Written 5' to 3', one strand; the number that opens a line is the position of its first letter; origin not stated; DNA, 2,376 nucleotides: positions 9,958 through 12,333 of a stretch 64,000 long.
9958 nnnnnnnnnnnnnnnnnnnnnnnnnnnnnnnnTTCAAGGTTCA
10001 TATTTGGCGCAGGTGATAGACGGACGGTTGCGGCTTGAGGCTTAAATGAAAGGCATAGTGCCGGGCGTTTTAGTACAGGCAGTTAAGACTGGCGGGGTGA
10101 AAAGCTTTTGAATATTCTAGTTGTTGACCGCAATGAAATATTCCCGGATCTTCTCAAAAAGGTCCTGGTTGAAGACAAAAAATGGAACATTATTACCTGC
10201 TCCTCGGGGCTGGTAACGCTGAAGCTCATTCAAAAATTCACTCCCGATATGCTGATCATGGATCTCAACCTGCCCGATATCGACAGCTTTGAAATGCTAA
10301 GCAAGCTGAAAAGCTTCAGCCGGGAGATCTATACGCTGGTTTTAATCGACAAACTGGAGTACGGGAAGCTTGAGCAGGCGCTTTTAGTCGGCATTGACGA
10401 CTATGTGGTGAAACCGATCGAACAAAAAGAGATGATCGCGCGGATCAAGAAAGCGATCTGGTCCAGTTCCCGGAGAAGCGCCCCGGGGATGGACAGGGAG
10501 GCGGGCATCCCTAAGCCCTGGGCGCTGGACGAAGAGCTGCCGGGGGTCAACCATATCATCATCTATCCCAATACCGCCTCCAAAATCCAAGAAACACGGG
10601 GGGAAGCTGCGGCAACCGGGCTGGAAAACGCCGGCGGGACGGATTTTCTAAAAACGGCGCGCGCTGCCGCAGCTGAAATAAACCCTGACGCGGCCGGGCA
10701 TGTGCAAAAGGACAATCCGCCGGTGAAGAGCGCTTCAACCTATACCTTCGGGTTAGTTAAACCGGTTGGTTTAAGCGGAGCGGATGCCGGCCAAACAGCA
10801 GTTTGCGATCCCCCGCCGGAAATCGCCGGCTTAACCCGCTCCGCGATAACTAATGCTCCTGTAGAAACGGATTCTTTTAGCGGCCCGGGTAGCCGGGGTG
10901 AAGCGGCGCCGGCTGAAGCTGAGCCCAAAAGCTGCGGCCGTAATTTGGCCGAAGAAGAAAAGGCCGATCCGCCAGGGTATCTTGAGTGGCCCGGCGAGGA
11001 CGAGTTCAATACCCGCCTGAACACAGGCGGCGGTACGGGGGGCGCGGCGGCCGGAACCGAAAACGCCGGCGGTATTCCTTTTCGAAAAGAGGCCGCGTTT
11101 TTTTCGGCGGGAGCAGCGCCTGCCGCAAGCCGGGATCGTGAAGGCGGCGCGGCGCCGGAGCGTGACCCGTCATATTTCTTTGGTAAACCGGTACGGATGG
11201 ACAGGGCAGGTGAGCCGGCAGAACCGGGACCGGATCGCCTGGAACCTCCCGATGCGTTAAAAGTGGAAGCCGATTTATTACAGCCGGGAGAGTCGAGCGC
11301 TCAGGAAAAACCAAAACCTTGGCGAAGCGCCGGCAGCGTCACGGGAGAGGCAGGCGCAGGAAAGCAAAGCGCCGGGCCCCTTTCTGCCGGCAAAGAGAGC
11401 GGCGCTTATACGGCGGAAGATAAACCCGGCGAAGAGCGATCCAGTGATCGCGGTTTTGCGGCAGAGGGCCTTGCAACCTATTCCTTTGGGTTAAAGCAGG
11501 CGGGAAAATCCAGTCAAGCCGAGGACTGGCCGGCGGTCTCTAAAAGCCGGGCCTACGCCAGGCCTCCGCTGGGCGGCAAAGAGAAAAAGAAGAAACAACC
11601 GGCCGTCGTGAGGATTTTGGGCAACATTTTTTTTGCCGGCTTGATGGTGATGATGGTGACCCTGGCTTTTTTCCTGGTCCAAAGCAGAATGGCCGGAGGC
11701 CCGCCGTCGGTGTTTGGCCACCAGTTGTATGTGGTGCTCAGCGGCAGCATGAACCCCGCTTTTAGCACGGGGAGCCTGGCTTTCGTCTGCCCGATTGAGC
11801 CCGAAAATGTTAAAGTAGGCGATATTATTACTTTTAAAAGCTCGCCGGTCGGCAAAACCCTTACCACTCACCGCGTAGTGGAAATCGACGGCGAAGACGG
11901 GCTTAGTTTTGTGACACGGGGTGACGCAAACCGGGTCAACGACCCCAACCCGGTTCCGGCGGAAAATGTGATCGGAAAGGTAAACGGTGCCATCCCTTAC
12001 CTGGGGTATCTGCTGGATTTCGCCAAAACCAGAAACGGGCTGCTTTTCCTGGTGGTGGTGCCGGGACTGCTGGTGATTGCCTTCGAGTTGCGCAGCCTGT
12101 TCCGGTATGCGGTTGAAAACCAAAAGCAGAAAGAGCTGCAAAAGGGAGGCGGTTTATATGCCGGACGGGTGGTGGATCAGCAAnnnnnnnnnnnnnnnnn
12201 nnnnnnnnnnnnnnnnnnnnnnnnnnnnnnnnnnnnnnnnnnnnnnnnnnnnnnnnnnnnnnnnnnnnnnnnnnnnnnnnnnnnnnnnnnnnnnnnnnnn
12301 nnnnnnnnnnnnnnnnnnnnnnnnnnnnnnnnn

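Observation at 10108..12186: Receiver (REC) domain fused to a SipW-type signal peptidase through a ~380-aa disordered linker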

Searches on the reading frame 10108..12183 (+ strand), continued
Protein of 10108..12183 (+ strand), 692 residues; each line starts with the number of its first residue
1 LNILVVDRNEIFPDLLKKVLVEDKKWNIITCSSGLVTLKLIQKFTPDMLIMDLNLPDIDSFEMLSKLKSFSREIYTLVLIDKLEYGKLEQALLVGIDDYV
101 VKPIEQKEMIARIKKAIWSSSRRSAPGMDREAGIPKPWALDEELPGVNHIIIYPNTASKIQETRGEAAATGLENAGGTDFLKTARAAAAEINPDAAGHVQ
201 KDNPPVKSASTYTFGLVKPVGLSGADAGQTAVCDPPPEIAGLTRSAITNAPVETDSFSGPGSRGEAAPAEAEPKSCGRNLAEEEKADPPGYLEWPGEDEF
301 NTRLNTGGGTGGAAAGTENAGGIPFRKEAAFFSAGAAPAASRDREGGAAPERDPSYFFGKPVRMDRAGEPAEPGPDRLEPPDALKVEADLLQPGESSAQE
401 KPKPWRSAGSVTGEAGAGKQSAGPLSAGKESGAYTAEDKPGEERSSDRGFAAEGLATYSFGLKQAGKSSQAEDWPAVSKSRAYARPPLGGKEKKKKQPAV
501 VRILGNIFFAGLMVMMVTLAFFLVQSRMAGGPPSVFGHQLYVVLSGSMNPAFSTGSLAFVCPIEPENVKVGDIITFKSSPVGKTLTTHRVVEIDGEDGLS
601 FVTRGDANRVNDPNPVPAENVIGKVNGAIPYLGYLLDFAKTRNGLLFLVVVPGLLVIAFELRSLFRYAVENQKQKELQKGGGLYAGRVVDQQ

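Call 43: predict_structure(alignment_id=A1)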
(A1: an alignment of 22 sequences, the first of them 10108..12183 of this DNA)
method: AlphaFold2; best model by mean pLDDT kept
length: 692 residues; sequences in the alignment: 22
mean_pLDDT: 60.0   pTM: 0.36
mean pLDDT of the five models: 60.0, 58.8, 58.5, 55.9, 55.2
residues with pLDDT >= 90: 103; 70-90: 192; 50-70: 47; < 50: 350
segments of 3 or more residues with pLDDT < 50: 131-361, 375-377, 382-403, 406-492, 690-692
pLDDT, mean of each block of 10 residues (from residue 1): 87 78 76 86 91 87 90 91 88 93 86 87 63 37 32 29 32 33 37 36 32 27 34 36 34 38 42 40 38 32 34 39 40 40 42 40 58 50 44 40 46 44 41 40 42 41 41 38 42 59 81 82 78 87 77 84 96 90 85 93 82 92 92 84 82 83 87 83 54 41
secondary structure, 60 per line:
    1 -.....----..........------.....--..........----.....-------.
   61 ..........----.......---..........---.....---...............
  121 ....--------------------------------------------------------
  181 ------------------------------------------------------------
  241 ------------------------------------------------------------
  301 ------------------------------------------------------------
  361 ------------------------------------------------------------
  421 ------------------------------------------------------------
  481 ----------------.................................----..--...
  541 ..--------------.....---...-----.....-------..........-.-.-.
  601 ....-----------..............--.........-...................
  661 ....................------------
elements in order (helices of 4 or more, strands of 3 or more residues): E2-6 H11-20 E27-31 H34-43 E48-52 H60-70 E75-81 H85-94 E98-102 H106-124 H497-529 E538-542 E557-561 E573-577 E585-594 E600-604 E621-629 H632-640 H642-680

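Call 48: search_protein_families(library=pfam, proteins=[L031:12317-13216:+, L015:660-1712:+, L005:6870-7916:-, L010:10209-10709:+, L071:5953-7095:-, L015:202-609:+, L001:2544-5198:+, L010:11278-11865:+, L017:5639-6151:-, L015:13420-14577:-], max_evalue=0.001)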
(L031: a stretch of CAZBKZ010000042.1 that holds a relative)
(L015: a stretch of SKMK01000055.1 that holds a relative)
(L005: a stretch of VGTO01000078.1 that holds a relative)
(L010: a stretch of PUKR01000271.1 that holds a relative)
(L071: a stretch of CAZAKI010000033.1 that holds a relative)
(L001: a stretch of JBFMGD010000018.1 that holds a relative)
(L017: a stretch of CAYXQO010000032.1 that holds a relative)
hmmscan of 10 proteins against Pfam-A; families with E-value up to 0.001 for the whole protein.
L031:12317-13216:+ (300 aa): 1 family
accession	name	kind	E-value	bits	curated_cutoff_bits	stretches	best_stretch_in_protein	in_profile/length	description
PF02567.21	PhzC-PhzF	-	8e-57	193.3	27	1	14-293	1-277/281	Phenazine biosynthesis-like protein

L015:660-1712:+ (351 aa): 1 family
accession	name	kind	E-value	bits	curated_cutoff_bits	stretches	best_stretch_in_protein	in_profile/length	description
PF02618.21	YceG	-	3e-90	302.9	32.4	1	45-345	1-275/275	YceG-like family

L005:6870-7916:- (349 aa): 1 family
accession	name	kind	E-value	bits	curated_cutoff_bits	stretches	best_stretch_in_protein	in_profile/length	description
PF00180.25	Iso_dh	-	1.6e-88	297.7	27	1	3-345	1-348/348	Isocitrate/isopropylmalate dehydrogenase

L010:10209-10709:+ (167 aa): 6 families
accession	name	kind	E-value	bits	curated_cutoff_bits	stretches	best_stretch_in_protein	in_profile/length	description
PF00702.32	Hydrolase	-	1.3e-13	52.2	26.4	1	44-129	98-191/191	haloacid dehalogenase-like hydrolase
PF13242.12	Hydrolase_like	-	2.4e-09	37.4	22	1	91-135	4-48/75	HAD-hyrolase-like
PF09419.16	PGP_phosphatase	-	3.4e-09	37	20.4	1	4-135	17-163/168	Mitochondrial PGP phosphatase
PF13419.12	HAD_2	-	1e-08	35.9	23.8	1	46-135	81-178/178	Haloacid dehalogenase-like hydrolase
PF13344.12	Hydrolase_6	-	3e-06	27.6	27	1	29-82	1-52/101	Haloacid dehalogenase-like hydrolase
PF08282.18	Hydrolase_3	-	8.9e-05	22.8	20.9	1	29-84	1-55/255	haloacid dehalogenase-like hydrolase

L071:5953-7095:- (381 aa): 4 families
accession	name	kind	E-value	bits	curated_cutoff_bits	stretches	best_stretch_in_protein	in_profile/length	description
PF00441.29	Acyl-CoA_dh_1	-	8.2e-54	182.3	22.4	1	231-379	1-149/150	Acyl-CoA dehydrogenase, C-terminal domain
PF02771.21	Acyl-CoA_dh_N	-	3.4e-39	134.1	22.9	1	8-120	1-113/113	Acyl-CoA dehydrogenase, N-terminal domain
PF02770.24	Acyl-CoA_dh_M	-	3.9e-28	97.9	33.3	1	124-219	1-97/97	Acyl-CoA dehydrogenase, middle domain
PF08028.16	Acyl-CoA_dh_2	-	6.6e-24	85.1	22.7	1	247-362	2-127/134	Acyl-CoA dehydrogenase, C-terminal domain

L015:202-609:+ (136 aa): 1 family
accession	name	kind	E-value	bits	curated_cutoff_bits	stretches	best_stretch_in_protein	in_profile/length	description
PF06949.16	DUF1292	-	2.9e-15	57.3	24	1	44-124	1-74/75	Protein of unknown function (DUF1292)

L001:2544-5198:+ (885 aa): 3 families
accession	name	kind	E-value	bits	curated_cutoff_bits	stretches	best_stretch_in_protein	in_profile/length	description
PF01411.24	tRNA-synt_2c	-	8.8e-188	625.7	30.3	1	13-554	1-549/552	tRNA synthetases class II (A)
PF07973.19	tRNA_SAD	-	2.1e-15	56.8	24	1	655-698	1-44/44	Threonyl and Alanyl tRNA synthetase second additional domain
PF02272.25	DHHA1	-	4e-14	53.3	25.9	1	773-874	2-100/102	DHHA1 domain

L010:11278-11865:+ (196 aa): 0 families

L017:5639-6151:- (171 aa): 2 families
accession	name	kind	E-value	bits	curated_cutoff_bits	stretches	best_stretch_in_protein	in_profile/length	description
PF01796.24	OB_ChsH2_C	-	4e-13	49.5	27.1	1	83-153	1-65/65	ChsH2, C-terminal OB-fold domain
PF12172.15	zf-ChsH2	-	1.8e-08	34.5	23.2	1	48-77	3-32/37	ChsH2, rubredoxin-like zinc ribbon domain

L015:13420-14577:- (386 aa): 2 families
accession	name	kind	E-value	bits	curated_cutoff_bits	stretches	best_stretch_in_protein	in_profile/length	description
PF22691.2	Thiolase_C_1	-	2.7e-27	95.7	28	1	250-385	13-143/144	Thiolase C-terminal domain-like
PF00108.29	Thiolase_N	-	7.9e-17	61.9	26.4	1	5-222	1-259/260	Thiolase, N-terminal domain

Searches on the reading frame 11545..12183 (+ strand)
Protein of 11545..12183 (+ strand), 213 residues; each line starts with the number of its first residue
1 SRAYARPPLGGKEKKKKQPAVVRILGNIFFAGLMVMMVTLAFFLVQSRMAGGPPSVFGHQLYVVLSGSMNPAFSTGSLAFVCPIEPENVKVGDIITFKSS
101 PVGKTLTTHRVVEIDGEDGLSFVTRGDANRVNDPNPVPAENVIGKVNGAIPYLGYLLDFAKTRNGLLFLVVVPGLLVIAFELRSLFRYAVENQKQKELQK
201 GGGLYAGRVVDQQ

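Call 9: find_homologous_proteins(query=window:11545-12183:+, max_evalue=0.001)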
Query window:11545-12183:+ (213 aa): 210 proteins with E <= 0.001 among 717 candidates; the best 120 are listed.
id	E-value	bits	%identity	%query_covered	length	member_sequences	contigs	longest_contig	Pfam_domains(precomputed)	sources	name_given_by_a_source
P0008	8.1e-68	246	61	85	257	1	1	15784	-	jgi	jgi:signal peptidase I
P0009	8.6e-66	240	58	91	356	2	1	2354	-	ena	-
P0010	1.1e-65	239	62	83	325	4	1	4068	PF00072.31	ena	-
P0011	4.0e-65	238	54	92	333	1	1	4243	-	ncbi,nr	ncbi:MAG: signal peptidase I, partial [Candidatus Contubernalis sp.]|nr:signal peptidase I [Candidat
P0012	5.6e-65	237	56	92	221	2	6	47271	-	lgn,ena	-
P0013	6.0e-65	237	55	89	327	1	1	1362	-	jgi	jgi:signal peptidase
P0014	2.4e-64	235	55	92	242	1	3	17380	-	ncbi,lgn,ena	-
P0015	2.1e-63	232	53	91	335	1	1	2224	-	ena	-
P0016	3.0e-63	232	55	86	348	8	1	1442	-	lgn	-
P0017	3.4e-63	231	64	79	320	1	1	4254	PF00072.31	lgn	-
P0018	4.3e-63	231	55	90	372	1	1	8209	-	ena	-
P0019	2.1e-62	229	58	82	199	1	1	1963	-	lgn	-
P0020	6.8e-62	227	52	94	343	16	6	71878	PF00072.31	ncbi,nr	ncbi:MAG: signal peptidase I [Dethiobacteria bacterium]|nr:signal peptidase I [Bacillota bacterium] 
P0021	1.4e-61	226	59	83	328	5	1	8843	PF00072.31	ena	-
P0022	1.8e-61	226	53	91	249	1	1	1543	-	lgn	-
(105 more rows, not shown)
